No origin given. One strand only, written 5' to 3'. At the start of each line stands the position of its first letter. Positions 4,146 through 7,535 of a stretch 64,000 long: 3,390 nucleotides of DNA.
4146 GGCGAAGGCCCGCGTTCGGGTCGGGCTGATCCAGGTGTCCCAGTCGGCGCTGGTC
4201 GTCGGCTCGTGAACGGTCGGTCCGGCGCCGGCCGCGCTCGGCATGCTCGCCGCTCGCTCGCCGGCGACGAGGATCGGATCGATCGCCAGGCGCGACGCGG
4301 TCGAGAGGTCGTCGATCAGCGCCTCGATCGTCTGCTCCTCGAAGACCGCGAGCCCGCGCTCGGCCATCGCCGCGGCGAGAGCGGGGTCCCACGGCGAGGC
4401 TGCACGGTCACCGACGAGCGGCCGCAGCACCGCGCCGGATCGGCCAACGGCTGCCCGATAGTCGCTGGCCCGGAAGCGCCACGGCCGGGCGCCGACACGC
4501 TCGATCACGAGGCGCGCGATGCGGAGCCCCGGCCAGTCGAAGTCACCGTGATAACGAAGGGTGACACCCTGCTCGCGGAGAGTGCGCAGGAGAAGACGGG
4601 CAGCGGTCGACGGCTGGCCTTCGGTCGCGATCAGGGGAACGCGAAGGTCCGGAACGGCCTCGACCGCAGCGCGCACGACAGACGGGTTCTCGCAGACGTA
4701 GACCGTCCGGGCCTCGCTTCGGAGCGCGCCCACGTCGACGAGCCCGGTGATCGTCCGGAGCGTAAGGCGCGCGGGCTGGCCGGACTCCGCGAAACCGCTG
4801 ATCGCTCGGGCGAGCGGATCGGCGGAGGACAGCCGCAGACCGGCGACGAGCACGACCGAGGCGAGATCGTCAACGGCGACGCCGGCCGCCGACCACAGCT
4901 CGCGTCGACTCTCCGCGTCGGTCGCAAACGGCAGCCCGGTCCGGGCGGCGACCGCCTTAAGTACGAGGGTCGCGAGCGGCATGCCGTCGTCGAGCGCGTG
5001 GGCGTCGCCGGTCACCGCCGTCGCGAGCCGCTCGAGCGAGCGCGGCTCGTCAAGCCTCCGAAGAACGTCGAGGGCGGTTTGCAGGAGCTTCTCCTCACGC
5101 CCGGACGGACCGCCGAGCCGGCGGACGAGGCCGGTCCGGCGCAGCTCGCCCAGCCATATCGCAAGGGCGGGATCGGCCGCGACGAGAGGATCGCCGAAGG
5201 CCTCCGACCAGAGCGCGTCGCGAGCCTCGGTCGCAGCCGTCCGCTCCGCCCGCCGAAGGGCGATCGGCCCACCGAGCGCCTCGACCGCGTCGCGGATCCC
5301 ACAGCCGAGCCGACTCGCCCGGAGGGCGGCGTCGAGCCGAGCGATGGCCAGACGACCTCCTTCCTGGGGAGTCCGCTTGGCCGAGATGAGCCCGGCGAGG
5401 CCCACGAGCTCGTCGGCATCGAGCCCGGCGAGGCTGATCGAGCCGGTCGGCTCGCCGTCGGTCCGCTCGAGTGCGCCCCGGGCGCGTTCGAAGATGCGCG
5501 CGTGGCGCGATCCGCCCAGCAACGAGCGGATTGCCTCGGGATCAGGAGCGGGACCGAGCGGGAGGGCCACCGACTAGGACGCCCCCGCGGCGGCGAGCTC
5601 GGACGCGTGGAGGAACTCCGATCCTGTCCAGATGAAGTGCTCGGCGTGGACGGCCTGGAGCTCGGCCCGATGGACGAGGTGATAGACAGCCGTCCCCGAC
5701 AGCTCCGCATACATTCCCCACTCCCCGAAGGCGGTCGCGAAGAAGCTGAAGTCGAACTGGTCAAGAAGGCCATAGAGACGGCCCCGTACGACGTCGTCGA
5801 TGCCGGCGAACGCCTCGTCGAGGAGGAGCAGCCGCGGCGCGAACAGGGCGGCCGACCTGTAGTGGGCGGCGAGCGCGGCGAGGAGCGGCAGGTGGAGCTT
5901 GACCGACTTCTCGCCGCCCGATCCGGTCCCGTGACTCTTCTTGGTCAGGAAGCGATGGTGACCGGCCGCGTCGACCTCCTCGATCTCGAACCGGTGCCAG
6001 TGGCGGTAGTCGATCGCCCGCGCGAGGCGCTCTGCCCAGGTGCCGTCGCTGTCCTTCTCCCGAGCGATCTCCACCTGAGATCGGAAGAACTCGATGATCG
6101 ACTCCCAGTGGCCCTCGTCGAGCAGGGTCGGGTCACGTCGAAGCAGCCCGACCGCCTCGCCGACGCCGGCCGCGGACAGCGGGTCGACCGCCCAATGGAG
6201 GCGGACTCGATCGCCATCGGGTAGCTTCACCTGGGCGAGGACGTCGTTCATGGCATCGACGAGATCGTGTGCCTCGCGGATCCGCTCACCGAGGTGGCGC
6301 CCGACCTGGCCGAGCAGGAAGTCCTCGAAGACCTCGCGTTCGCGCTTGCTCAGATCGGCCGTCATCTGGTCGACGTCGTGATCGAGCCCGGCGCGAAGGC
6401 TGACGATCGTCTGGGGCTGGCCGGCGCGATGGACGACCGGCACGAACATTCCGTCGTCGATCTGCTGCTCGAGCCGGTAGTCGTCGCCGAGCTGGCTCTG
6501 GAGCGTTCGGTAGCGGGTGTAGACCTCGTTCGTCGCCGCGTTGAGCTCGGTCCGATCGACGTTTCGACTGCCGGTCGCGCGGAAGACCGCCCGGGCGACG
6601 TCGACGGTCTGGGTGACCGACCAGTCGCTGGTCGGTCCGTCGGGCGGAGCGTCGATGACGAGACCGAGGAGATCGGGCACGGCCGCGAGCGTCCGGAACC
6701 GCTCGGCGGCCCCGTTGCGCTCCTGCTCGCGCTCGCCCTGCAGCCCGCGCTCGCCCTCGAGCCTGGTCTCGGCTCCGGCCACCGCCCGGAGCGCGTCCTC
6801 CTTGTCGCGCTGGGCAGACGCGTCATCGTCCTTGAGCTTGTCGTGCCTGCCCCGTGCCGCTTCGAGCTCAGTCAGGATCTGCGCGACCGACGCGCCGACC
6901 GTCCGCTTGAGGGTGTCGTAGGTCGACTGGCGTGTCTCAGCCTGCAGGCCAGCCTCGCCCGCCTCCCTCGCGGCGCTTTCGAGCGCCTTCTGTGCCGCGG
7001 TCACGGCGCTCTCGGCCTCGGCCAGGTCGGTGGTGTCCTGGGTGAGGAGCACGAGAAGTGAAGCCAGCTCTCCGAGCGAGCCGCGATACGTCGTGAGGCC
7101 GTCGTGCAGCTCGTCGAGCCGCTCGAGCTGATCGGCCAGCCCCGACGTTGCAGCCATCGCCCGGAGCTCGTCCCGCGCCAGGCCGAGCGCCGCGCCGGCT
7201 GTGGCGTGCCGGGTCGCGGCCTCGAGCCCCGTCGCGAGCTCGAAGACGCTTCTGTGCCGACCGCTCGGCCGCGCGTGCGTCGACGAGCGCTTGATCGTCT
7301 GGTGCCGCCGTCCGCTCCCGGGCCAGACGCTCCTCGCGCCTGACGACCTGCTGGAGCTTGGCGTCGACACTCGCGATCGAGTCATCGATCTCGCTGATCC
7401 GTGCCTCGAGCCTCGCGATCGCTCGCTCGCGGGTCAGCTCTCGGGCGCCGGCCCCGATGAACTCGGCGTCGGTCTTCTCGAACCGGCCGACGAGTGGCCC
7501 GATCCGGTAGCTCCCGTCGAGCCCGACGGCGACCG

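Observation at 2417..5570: JetD reads through, with no in-frame stop, into a RecB-like PD-(D/E)xK plus DnaQ-like exonuclease module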

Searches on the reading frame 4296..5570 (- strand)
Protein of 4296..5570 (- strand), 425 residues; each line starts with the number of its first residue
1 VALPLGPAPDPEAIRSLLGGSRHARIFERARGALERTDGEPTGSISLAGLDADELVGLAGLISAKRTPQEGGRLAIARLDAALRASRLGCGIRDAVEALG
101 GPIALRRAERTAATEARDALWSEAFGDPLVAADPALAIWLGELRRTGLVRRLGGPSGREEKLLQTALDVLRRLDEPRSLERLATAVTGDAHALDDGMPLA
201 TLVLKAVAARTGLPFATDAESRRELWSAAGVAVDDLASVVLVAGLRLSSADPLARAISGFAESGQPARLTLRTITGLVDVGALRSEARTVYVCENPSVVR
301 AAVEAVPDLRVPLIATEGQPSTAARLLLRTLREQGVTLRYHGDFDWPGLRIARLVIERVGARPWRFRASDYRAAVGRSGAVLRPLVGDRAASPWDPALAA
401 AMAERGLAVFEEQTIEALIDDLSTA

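Call 43: find_homologous_proteins(query=window:4296-5570:-)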
Query seq(425 aa) (425 aa): 379 proteins with E <= 0.001 among 8000 candidates; the best 120 are listed.
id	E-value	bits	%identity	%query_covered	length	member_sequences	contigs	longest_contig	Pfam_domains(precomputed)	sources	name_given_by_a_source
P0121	2.3e-220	750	85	100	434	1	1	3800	PF09664.17,PF11796.14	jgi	jgi:uncharacterized protein (TIGR02679 family)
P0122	1.3e-74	270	43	94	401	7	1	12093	PF09664.17,PF11796.14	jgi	jgi:uncharacterized protein (TIGR02679 family)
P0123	4.7e-74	268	45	97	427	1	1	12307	PF09664.17,PF11796.14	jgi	jgi:uncharacterized protein (TIGR02679 family)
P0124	1.5e-73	266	44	94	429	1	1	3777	PF09664.17,PF11796.14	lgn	-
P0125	6.0e-71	258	41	98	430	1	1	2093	PF09664.17,PF11796.14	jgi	jgi:uncharacterized protein (TIGR02679 family)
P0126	2.0e-68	249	43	91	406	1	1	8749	PF09664.17,PF11796.14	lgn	-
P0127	4.0e-68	248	43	91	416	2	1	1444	PF09664.17,PF11796.14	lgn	-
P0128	6.5e-68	248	41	97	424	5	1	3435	PF09664.17,PF11796.14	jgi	-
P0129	1.0e-67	247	47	84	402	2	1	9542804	PF09664.17,PF11796.14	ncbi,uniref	ncbi:TIGR02679 family protein [Actinacidiphila glaucinigra]|uniref:TIGR02679 family protein n=1 Tax=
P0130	8.5e-67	244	44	77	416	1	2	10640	PF09664.17,PF11796.14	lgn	-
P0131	1.8e-66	243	41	97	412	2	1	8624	PF09664.17,PF11796.14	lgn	-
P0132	3.9e-66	242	44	92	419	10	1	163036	PF09664.17,PF11796.14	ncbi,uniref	ncbi:TIGR02679 family protein [Streptomyces sp. NPDC016309]|uniref:TIGR02679 family protein n=1 Tax=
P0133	6.8e-66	241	45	93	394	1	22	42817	PF09664.17,PF11796.14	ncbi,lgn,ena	-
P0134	1.7e-65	240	44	90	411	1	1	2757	PF09664.17,PF11796.14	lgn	-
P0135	1.8e-65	240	44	91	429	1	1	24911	PF09664.17,PF11796.14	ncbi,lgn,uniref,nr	ncbi:TIGR02679 family protein [Allosalinactinospora lopnorensis]|uniref:TIGR02679 family protein n=1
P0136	2.1e-65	239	40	96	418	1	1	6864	PF09664.17,PF11796.14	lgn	-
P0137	2.7e-65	239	39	97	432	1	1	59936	PF09664.17,PF11796.14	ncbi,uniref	ncbi:TIGR02679 family protein [Streptomyces sp. MAR4 CNX-425]|uniref:TIGR02679 family protein n=1 Ta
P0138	2.8e-65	239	42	97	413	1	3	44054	PF09664.17,PF11796.14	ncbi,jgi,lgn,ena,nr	ncbi:MAG TPA: TIGR02679 family protein [Pirellulales bacterium]|nr:TIGR02679 family protein [Pirellu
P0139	2.8e-65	239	44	98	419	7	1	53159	PF09664.17,PF11796.14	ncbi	-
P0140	6.8e-65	238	43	88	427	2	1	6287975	PF09664.17,PF11796.14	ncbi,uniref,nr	ncbi:TIGR02679 family protein [Streptomyces marincola]|uniref:TIGR02679 family protein n=1 Tax=Strep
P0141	9.9e-65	237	43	98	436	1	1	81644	PF09664.17,PF11796.14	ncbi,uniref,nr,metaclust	ncbi:TIGR02679 family protein [Nocardiopsis potens]|uniref:TIGR02679 family protein n=1 Tax=Nocardio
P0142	1.8e-64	236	44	90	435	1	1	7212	PF09664.17,PF11796.14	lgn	-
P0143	1.8e-64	236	44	96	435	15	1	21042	PF09664.17,PF11796.14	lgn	-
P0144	3.1e-64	236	39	96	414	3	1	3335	PF09664.17,PF11796.14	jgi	-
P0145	4.2e-64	235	44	77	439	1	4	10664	PF09664.17,PF11796.14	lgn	-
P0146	5.1e-64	235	41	92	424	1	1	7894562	PF09664.17,PF11796.14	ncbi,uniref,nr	ncbi:TIGR02679 family protein [Streptomyces sp. NA04227]|uniref:TIGR02679 family protein n=1 Tax=Str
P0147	9.8e-64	234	45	84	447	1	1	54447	PF09664.17,PF11796.14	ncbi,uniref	ncbi:TIGR02679 family protein [Actinacidiphila glaucinigra]|uniref:TIGR02679 family protein n=1 Tax=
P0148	9.9e-64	234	43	91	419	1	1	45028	PF09664.17,PF11796.14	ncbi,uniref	ncbi:TIGR02679 family protein [Streptomyces sp. NPDC020898]|uniref:TIGR02679 family protein n=1 Tax=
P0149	1.1e-63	234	42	91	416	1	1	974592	PF09664.17,PF11796.14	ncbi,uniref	ncbi:TIGR02679 family protein [Streptomyces sp. NPDC094038]|uniref:TIGR02679 family protein n=1 Tax=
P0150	1.6e-63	233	42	91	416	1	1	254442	PF09664.17,PF11796.14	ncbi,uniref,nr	ncbi:TIGR02679 family protein [Streptomyces albus]|uniref:TIGR02679 family protein n=1 Tax=Streptomy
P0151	3.5e-63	232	42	91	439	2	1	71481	PF09664.17,PF11796.14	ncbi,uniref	ncbi:TIGR02679 family protein [Streptomyces chrestomyceticus]|uniref:TIGR02679 family protein n=1 Ta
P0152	3.6e-63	232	44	90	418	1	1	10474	PF09664.17,PF11796.14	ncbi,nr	ncbi:MAG TPA: TIGR02679 family protein [Egibacteraceae bacterium]|nr:TIGR02679 family protein [Egiba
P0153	3.9e-63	232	40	99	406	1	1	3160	PF09664.17,PF11796.14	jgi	jgi:uncharacterized protein (TIGR02679 family)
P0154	4.2e-63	232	45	83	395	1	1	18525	PF09664.17,PF11796.14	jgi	jgi:uncharacterized protein (TIGR02679 family)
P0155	4.4e-63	232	43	96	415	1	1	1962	PF09664.17,PF11796.14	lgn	-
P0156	5.2e-63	232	42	92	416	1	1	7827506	PF09664.17,PF11796.14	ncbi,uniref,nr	ncbi:TIGR02679 family protein [Streptomyces spinoverrucosus]|uniref:TIGR02679 family protein n=1 Tax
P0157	5.2e-63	232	41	92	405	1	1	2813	PF09664.17,PF11796.14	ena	-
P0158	7.3e-63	231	42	92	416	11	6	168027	PF09664.17,PF11796.14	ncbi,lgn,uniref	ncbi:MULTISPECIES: TIGR02679 family protein [unclassified Streptomyces]|uniref:TIGR02679 family prot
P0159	1.4e-62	230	42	97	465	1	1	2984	PF09664.17,PF11796.14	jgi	jgi:uncharacterized protein (TIGR02679 family)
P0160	1.6e-62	230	43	97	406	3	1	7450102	PF09664.17,PF11796.14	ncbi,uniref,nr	ncbi:TIGR02679 family protein [Streptomyces sp. C]|uniref:TIGR02679 family protein n=1 Tax=Streptomy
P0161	1.6e-62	230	40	96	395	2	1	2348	PF09664.17,PF11796.14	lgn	-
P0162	1.8e-62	230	42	95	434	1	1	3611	PF09664.17,PF11796.14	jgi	jgi:uncharacterized protein (TIGR02679 family)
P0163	2.3e-62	230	42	95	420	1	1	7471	PF09664.17,PF11796.14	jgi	jgi:uncharacterized protein (TIGR02679 family)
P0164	3.5e-62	229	43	95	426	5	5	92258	PF09664.17,PF11796.14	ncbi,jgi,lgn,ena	-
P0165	4.0e-62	229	44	86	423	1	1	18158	PF09664.17,PF11796.14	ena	-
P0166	4.6e-62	229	43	97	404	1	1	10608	PF09664.17,PF11796.14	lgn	-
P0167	6.8e-62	228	43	95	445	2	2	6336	PF09664.17,PF11796.14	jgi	-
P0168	1.0e-61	227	41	91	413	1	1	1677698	PF09664.17,PF11796.14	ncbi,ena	-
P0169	1.2e-61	227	39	98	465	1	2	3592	PF09664.17,PF11796.14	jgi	jgi:hypothetical protein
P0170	1.2e-61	227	41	91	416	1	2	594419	PF09664.17,PF11796.14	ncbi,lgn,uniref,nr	ncbi:TIGR02679 family protein [Streptomyces lomondensis]|uniref:TIGR02679 family protein n=1 Tax=Str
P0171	1.2e-61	227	42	92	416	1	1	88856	PF09664.17,PF11796.14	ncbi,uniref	ncbi:TIGR02679 family protein [Streptomyces sp. NPDC046915]|uniref:TIGR02679 family protein n=1 Tax=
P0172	1.4e-61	227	41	91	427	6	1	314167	PF09664.17,PF11796.14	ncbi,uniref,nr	ncbi:TIGR02679 family protein [Streptomyces chrestomyceticus]|uniref:TIGR02679 family protein n=1 Ta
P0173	1.8e-61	227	40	96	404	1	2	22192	PF09664.17,PF11796.14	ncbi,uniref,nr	ncbi:TIGR02679 family protein [Actinophytocola xanthii]|uniref:TIGR02679 family protein n=1 Tax=Acti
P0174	1.9e-61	227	42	96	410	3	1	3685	PF09664.17,PF11796.14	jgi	jgi:uncharacterized protein (TIGR02679 family)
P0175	2.5e-61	226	41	91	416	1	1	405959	PF09664.17,PF11796.14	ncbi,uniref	ncbi:TIGR02679 family protein [Streptomyces olindensis]|uniref:TIGR02679 family protein n=1 Tax=Stre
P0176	2.5e-61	226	43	87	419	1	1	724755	PF09664.17,PF11796.14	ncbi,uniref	ncbi:TIGR02679 family protein [Streptomyces sp. NPDC037389]|uniref:TIGR02679 family protein n=1 Tax=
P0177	2.6e-61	226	39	96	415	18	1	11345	PF09664.17,PF11796.14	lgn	-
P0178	3.6e-61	226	40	95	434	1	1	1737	PF09664.17,PF11796.14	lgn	-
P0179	3.9e-61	225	43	92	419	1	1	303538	PF09664.17,PF11796.14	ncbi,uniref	ncbi:TIGR02679 family protein [Streptomyces tanashiensis]|uniref:TIGR02679 family protein n=1 Tax=St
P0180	3.9e-61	225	41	98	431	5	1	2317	PF09664.17,PF11796.14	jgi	jgi:uncharacterized protein (TIGR02679 family)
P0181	4.1e-61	225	40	95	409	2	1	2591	PF09664.17,PF11796.14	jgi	jgi:uncharacterized protein (TIGR02679 family)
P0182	4.6e-61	225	41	95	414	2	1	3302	PF09664.17,PF11796.14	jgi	jgi:uncharacterized protein (TIGR02679 family)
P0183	5.6e-61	225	44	80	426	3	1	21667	PF09664.17,PF11796.14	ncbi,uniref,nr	ncbi:TIGR02679 family protein [Frankia gtarii]|uniref:TIGR02679 family protein n=1 Tax=Frankia gtari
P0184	6.4e-61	225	41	95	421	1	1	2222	PF09664.17,PF11796.14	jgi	-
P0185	6.8e-61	225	40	95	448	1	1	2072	PF09664.17,PF11796.14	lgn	-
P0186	7.0e-61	225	42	89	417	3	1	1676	PF09664.17,PF11796.14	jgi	jgi:uncharacterized protein (TIGR02679 family)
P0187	7.4e-61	225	43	81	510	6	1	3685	PF09664.17,PF11796.14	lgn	-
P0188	7.4e-61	225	42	94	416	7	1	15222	PF09664.17,PF11796.14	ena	-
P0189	8.4e-61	224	42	96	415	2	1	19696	PF09664.17,PF11796.14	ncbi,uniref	ncbi:TIGR02679 family protein [Streptomyces sp. NPDC059994]|uniref:TIGR02679 family protein n=1 Tax=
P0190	8.7e-61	224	41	95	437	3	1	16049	PF09664.17,PF11796.14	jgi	jgi:uncharacterized protein (TIGR02679 family)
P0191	9.5e-61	224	39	94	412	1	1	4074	PF09664.17,PF11796.14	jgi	jgi:uncharacterized protein (TIGR02679 family)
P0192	9.7e-61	224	42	95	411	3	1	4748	PF09664.17,PF11796.14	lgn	-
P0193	1.0e-60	224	42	95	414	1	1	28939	PF09664.17,PF11796.14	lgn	-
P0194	1.0e-60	224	42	88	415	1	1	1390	PF09664.17,PF11796.14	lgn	-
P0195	1.0e-60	224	38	100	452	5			PF09664.17,PF11796.14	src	-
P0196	1.0e-60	224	41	95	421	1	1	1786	PF09664.17,PF11796.14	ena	-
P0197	1.1e-60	224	41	95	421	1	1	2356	PF09664.17,PF11796.14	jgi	-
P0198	1.3e-60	224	40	98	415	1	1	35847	PF09664.17,PF11796.14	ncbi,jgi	jgi:uncharacterized protein (TIGR02679 family)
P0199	1.5e-60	224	40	94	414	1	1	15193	PF09664.17,PF11796.14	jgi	-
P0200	1.7e-60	223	41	91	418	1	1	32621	PF09664.17,PF11796.14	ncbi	ncbi:TIGR02679 family protein [Streptomyces sp. NPDC004752]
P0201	1.7e-60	223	41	95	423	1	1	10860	PF09664.17,PF11796.14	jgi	jgi:uncharacterized protein (TIGR02679 family)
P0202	1.9e-60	223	44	92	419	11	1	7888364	PF09664.17,PF11796.14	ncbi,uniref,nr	ncbi:TIGR02679 family protein [Streptomyces sp. NBC_00893]|uniref:TIGR02679 family protein n=1 Tax=S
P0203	2.4e-60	223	41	96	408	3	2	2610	PF09664.17,PF11796.14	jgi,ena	-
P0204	2.5e-60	223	39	86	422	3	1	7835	PF09664.17,PF11796.14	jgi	-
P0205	3.0e-60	223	41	96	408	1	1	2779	PF09664.17,PF11796.14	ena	-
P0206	3.1e-60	222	41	95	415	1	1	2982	PF09664.17,PF11796.14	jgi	jgi:uncharacterized protein (TIGR02679 family)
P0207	3.4e-60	222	38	96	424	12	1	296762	PF09664.17,PF11796.14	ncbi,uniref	ncbi:TIGR02679 family protein [Streptomyces celluloflavus]|uniref:TIGR02679 family protein n=1 Tax=S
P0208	3.9e-60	222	41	96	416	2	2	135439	PF09664.17,PF11796.14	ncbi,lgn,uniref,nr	ncbi:TIGR02679 family protein [Saccharothrix sp. ST-888]|uniref:TIGR02679 family protein n=1 Tax=Sac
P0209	4.5e-60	222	41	91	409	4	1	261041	PF09664.17,PF11796.14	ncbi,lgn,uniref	ncbi:TIGR02679 family protein [Spirillospora sp. NPDC048819]|uniref:TIGR02679 family protein n=1 Tax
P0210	4.7e-60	222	40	95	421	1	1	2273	PF09664.17,PF11796.14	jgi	-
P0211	5.0e-60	222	41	95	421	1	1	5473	PF09664.17,PF11796.14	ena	-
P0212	5.1e-60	222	42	96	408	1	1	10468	PF09664.17,PF11796.14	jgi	jgi:uncharacterized protein (TIGR02679 family)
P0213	5.5e-60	222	41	93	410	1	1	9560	PF09664.17,PF11796.14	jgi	jgi:uncharacterized protein (TIGR02679 family)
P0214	5.9e-60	222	40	94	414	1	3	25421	PF09664.17,PF11796.14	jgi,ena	-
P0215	5.9e-60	222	40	91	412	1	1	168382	PF09664.17,PF11796.14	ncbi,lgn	ncbi:TIGR02679 family protein [Streptomyces sp. NPDC001840]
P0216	6.3e-60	221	41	92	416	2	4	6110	PF09664.17,PF11796.14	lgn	-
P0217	6.9e-60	221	42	94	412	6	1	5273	PF09664.17,PF11796.14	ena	-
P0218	7.5e-60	221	41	95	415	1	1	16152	PF09664.17,PF11796.14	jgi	jgi:uncharacterized protein (TIGR02679 family)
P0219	8.2e-60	221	41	95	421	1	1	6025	PF09664.17,PF11796.14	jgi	-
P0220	8.7e-60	221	42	97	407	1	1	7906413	PF09664.17,PF11796.14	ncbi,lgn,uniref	ncbi:TIGR02679 family protein [Streptomyces luteireticuli]|uniref:TIGR02679 family protein n=1 Tax=S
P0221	8.8e-60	221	43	92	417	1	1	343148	PF09664.17,PF11796.14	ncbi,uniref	ncbi:TIGR02679 family protein [Streptomyces sp. NPDC001728]|uniref:TIGR02679 family protein n=1 Tax=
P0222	9.0e-60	221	40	94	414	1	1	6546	PF09664.17,PF11796.14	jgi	-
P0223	1.0e-59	221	41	91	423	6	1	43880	PF09664.17,PF11796.14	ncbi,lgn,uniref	ncbi:TIGR02679 family protein [Streptomyces sp. NPDC039022]|uniref:TIGR02679 family protein n=1 Tax=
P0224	1.2e-59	221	41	95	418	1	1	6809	PF09664.17,PF11796.14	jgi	jgi:uncharacterized protein (TIGR02679 family)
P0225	1.2e-59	221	38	98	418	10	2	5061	PF09664.17,PF11796.14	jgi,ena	-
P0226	1.2e-59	221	41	92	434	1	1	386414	PF09664.17,PF11796.14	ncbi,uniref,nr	ncbi:TIGR02679 family protein [Streptomyces sp. TRM70350]|uniref:TIGR02679 family protein n=1 Tax=St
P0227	1.2e-59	221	41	95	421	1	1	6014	PF09664.17,PF11796.14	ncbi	-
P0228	1.3e-59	220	40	92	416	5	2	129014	PF09664.17,PF11796.14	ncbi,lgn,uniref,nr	ncbi:TIGR02679 family protein [Streptomyces sparsogenes]|uniref:TIGR02679 family protein n=1 Tax=Str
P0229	1.5e-59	220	39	96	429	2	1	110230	PF09664.17,PF11796.14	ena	-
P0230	1.7e-59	220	42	88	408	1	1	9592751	PF09664.17,PF11796.14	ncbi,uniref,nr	ncbi:TIGR02679 family protein [Kitasatospora purpeofusca]|uniref:TIGR02679 family protein n=1 Tax=Ki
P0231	1.7e-59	220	42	98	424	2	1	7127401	PF09664.17,PF11796.14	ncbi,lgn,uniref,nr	ncbi:TIGR02679 family protein [Streptomyces sp. NBC_01216]|uniref:TIGR02679 family protein n=1 Tax=S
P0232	2.6e-59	219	41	95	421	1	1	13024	PF09664.17,PF11796.14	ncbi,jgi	-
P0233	2.7e-59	219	42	97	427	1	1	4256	PF09664.17,PF11796.14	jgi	jgi:uncharacterized protein (TIGR02679 family)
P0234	3.3e-59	219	41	99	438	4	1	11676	PF09664.17,PF11796.14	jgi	jgi:uncharacterized protein (TIGR02679 family)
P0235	3.5e-59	219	42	88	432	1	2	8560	PF09664.17,PF11796.14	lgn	-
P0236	3.5e-59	219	41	97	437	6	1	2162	PF09664.17,PF11796.14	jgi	-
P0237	5.1e-59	218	40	88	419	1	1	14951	PF09664.17,PF11796.14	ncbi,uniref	ncbi:TIGR02679 family protein [Streptomyces sp. NPDC056503]|uniref:TIGR02679 family protein n=1 Tax=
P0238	5.2e-59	218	38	94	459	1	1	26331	PF09664.17,PF11796.14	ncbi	ncbi:MAG: TIGR02679 family protein [Carbonactinosporaceae bacterium]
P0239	6.5e-59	218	41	94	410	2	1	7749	PF09664.17,PF11796.14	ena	-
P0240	6.6e-59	218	41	96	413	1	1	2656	PF09664.17,PF11796.14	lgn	-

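Call 44: find_encoding_contigs(protein=P0121, flank=10000, max_places=3)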
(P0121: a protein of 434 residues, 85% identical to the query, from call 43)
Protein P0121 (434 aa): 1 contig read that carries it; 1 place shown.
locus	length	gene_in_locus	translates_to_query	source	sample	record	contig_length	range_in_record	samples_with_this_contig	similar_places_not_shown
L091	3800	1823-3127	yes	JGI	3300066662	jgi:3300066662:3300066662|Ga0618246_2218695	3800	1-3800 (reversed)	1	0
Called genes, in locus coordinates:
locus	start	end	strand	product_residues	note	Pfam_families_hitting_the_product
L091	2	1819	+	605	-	?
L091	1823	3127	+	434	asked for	PF11796:DUF3323, PF09664:DUF2399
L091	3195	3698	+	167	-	PF06114:Peptidase_M78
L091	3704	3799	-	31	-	?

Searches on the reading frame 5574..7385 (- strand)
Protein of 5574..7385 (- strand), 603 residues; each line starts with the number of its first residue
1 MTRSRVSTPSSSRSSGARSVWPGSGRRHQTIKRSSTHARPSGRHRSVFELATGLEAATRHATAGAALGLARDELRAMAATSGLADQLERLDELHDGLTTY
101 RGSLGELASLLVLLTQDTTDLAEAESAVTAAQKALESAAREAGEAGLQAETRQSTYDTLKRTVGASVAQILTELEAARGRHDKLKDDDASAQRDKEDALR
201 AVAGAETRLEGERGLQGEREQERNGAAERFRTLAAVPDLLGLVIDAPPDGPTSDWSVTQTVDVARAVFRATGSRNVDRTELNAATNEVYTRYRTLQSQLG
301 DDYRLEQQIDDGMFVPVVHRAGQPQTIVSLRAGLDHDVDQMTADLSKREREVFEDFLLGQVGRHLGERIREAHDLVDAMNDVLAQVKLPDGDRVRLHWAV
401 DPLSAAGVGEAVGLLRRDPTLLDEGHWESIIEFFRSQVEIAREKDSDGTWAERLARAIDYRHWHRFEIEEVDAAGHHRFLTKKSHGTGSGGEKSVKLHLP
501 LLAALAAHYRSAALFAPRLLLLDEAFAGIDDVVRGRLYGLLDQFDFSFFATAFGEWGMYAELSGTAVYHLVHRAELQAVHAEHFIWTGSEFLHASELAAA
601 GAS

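Call 21: search_protein_families(library=ncbifam, proteins=[window:5574-7385:-], max_evalue=0.01)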
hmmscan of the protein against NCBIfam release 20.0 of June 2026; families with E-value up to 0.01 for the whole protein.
window:5574-7385:- (603 aa): 1 family
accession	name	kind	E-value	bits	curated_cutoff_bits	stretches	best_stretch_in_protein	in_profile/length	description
TIGR02680.1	TIGR02680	hypoth_equivalog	4.2e-104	349.5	462.85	1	36-589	794-1353/1356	TIGR02680 family protein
